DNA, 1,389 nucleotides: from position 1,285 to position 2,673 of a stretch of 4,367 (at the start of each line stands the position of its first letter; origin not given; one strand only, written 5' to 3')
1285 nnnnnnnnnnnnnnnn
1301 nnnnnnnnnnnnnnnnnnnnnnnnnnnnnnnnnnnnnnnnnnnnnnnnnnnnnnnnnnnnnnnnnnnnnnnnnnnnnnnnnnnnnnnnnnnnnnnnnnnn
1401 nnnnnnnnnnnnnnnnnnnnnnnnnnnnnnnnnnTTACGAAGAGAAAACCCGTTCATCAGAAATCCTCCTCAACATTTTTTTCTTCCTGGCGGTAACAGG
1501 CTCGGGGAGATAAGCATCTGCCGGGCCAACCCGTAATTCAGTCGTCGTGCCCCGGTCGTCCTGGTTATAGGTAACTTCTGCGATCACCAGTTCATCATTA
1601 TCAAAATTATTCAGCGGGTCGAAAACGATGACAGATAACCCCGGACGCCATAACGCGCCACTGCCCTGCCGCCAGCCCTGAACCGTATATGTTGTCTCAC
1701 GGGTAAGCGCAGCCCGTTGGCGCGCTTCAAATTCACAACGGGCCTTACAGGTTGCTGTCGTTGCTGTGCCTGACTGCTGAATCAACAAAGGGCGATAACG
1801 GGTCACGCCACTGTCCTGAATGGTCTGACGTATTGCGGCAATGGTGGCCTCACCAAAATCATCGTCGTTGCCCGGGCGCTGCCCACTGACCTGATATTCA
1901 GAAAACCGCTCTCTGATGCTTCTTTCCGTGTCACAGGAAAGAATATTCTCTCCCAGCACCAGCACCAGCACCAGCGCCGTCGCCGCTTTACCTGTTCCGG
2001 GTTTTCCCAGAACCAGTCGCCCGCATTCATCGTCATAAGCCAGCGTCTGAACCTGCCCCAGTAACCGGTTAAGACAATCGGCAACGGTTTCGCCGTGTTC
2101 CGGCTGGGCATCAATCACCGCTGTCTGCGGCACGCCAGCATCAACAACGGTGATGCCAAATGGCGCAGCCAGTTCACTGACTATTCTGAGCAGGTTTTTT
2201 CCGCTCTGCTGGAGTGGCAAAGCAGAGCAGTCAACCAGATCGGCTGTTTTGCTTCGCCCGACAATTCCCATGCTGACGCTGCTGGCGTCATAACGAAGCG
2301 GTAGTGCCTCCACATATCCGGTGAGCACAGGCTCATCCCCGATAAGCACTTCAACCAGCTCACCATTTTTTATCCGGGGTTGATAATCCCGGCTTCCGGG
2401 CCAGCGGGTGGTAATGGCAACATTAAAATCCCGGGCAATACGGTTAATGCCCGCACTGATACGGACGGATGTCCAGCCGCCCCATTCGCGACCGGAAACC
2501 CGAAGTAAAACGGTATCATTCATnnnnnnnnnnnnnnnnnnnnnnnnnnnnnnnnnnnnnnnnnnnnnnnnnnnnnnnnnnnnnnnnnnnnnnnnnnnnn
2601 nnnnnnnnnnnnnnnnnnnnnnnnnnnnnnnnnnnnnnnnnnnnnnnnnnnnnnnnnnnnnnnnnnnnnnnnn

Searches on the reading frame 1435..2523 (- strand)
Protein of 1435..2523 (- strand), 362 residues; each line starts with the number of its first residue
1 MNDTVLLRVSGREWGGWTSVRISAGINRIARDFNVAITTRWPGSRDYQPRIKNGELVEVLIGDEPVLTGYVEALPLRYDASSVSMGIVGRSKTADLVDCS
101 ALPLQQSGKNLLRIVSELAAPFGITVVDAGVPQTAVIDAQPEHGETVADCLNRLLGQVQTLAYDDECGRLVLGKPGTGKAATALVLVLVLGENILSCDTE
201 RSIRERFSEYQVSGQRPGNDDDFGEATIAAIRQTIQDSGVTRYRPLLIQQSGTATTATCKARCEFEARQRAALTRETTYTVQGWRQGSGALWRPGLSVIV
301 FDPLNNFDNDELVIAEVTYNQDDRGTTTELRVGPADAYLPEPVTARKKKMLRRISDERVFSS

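Call 3: search_protein_families(library=pfam, proteins=[window:1435-2523:-], max_evalue=0.01)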
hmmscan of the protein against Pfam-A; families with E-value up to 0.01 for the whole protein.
window:1435-2523:- (362 aa): 5 families
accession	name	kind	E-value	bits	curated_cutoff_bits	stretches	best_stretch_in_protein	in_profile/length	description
PF21683.3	GpP-like_1st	-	4.6e-22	78.2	27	1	5-91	2-85/85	Mu phage baseplate assembly protein GpP-like, N-terminal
PF22255.2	Gp44-like_2nd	-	2.1e-21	76.1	27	1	93-173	1-83/84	Baseplate hub protein gp44-like, second domain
PF21929.2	GpP_4th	-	4.1e-19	68.7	27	1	255-341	1-87/87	Mu phage baseplate assembly protein GpP, fourth domain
PF22630.2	NMB1110_3rd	-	1.1e-08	35.7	27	1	206-262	1-54/59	Tail protein NMB1110-like, third domain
PF22174.2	NMB1110-like_C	-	0.0011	19.2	27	1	278-331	10-63/69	Tail protein, C-terminal domain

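Call 14: find_encoding_contigs(protein=window:1438-2523:-, flank=10000, max_places=10)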
Protein window:1438-2523:- (362 aa): 24 contigs read that carry it; 8 places shown.
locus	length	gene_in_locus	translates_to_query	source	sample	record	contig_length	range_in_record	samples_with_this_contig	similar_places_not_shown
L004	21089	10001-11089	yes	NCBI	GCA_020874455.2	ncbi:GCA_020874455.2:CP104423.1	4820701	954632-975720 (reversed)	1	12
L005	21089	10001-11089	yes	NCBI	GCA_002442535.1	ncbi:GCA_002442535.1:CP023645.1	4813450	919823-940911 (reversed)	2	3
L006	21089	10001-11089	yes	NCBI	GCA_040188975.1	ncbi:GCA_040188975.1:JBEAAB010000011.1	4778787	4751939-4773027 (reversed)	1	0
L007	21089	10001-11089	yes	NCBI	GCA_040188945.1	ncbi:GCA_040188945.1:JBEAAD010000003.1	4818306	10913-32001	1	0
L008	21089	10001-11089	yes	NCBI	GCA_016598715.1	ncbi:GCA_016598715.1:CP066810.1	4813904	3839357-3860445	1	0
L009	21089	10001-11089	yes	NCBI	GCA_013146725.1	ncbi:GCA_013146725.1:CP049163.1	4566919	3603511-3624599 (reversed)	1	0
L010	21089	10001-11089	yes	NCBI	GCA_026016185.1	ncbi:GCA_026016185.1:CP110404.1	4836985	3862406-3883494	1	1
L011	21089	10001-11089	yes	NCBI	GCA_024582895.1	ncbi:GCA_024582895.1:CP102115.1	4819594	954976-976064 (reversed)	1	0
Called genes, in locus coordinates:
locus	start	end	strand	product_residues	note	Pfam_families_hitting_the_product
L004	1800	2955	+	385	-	PF01527:HTH_Tnp_1, PF13518:HTH_28 (faint), PF13276:HTH_21, PF00665:rve, PF13683:rve_3, PF13333:rve_2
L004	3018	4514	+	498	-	PF17481:Phage_sheath_domII, PF04984:Phage_sheath_1, PF17482:Phage_sheath_1C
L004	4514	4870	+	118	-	PF10618:Tail_tube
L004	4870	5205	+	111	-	PF10109:Phage_TAC_7 (weak)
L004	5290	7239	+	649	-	PF10145:PhageMin_Tail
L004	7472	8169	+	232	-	PF03811:Zn_ribbon_InsA, PF12759:HTH_Tnp_IS1, PF03400:DDE_Tnp_IS1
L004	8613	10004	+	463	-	PF07157:DNA_circ_N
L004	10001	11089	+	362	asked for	PF21683:GpP-like_1st, PF22255:Gp44-like_2nd, PF22630:NMB1110_3rd, PF21929:GpP_4th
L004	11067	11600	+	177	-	PF06890:Phage_Mu_Gp45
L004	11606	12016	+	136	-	PF07409:GP46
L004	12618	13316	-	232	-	PF03811:Zn_ribbon_InsA, PF12759:HTH_Tnp_IS1, PF03400:DDE_Tnp_IS1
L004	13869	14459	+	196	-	PF10076:Phage_Mu_Gp48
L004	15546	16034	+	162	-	PF02413:Caudo_TAP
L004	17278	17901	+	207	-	PF14301:DUF4376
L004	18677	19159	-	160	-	PF01668:SmpB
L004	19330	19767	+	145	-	PF10604:Polyketide_cyc2, PF03364:Polyketide_cyc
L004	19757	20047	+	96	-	PF03658:Ub-RnfH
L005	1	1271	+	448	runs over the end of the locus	PF13006:Nterm_IS4, PF01609:DDE_Tnp_1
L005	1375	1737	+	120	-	PF04586:Peptidase_S78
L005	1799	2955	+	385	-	PF01527:HTH_Tnp_1, PF13518:HTH_28 (faint), PF13276:HTH_21, PF00665:rve, PF13683:rve_3, PF13333:rve_2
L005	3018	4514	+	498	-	PF17481:Phage_sheath_domII, PF04984:Phage_sheath_1, PF17482:Phage_sheath_1C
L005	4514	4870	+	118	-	PF10618:Tail_tube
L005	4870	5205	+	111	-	PF10109:Phage_TAC_7 (weak)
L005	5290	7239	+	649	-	PF10145:PhageMin_Tail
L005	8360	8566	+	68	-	-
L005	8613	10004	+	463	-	PF07157:DNA_circ_N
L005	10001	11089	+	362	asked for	PF21683:GpP-like_1st, PF22255:Gp44-like_2nd, PF22630:NMB1110_3rd, PF21929:GpP_4th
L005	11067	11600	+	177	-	PF06890:Phage_Mu_Gp45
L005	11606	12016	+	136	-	PF07409:GP46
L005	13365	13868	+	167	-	PF26078:Baseplate_J_M, PF26079:Baseplate_J_C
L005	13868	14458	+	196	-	PF10076:Phage_Mu_Gp48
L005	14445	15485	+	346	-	-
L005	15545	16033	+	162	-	PF02413:Caudo_TAP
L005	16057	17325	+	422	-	PF08400:phage_tail_N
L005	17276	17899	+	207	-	PF14301:DUF4376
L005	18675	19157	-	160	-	PF01668:SmpB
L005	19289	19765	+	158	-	PF10604:Polyketide_cyc2, PF03364:Polyketide_cyc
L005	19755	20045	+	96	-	PF03658:Ub-RnfH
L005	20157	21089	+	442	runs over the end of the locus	PF13006:Nterm_IS4, PF01609:DDE_Tnp_1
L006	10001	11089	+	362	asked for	PF21683:GpP-like_1st, PF22255:Gp44-like_2nd, PF22630:NMB1110_3rd, PF21929:GpP_4th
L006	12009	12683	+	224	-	PF04865:Baseplate_J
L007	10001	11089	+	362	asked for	PF21683:GpP-like_1st, PF22255:Gp44-like_2nd, PF22630:NMB1110_3rd, PF21929:GpP_4th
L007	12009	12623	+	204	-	PF04865:Baseplate_J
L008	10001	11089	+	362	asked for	PF21683:GpP-like_1st, PF22255:Gp44-like_2nd, PF22630:NMB1110_3rd, PF21929:GpP_4th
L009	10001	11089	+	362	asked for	PF21683:GpP-like_1st, PF22255:Gp44-like_2nd, PF22630:NMB1110_3rd, PF21929:GpP_4th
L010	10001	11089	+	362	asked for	PF21683:GpP-like_1st, PF22255:Gp44-like_2nd, PF22630:NMB1110_3rd, PF21929:GpP_4th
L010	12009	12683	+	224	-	PF04865:Baseplate_J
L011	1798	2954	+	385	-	PF01527:HTH_Tnp_1, PF13518:HTH_28 (faint), PF13276:HTH_21, PF00665:rve, PF13683:rve_3, PF13333:rve_2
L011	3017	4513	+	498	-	PF17481:Phage_sheath_domII, PF04984:Phage_sheath_1, PF17482:Phage_sheath_1C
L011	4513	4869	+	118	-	PF10618:Tail_tube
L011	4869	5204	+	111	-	PF10109:Phage_TAC_7 (weak)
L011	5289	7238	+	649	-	PF10145:PhageMin_Tail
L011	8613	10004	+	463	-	PF07157:DNA_circ_N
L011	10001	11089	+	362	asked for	PF21683:GpP-like_1st, PF22255:Gp44-like_2nd, PF22630:NMB1110_3rd, PF21929:GpP_4th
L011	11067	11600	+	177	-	PF06890:Phage_Mu_Gp45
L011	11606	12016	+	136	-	PF07409:GP46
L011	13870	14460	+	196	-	PF10076:Phage_Mu_Gp48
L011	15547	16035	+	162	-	PF02413:Caudo_TAP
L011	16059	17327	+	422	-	PF08400:phage_tail_N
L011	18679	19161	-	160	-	PF01668:SmpB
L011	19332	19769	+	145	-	PF10604:Polyketide_cyc2, PF03364:Polyketide_cyc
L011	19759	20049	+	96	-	PF03658:Ub-RnfH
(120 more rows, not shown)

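Call 28: search_protein_families(library=pfam, proteins=[L005:13365-13865:+], max_evalue=0.01)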
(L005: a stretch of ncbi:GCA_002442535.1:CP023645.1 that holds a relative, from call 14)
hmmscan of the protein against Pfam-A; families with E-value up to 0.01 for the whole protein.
L005:13365-13865:+ (167 aa): 1 family
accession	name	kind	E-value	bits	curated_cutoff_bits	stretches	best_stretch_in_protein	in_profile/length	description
PF04865.19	Baseplate_J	-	2.6e-25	89.6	21.1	1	2-124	131-255/255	Baseplate J-like protein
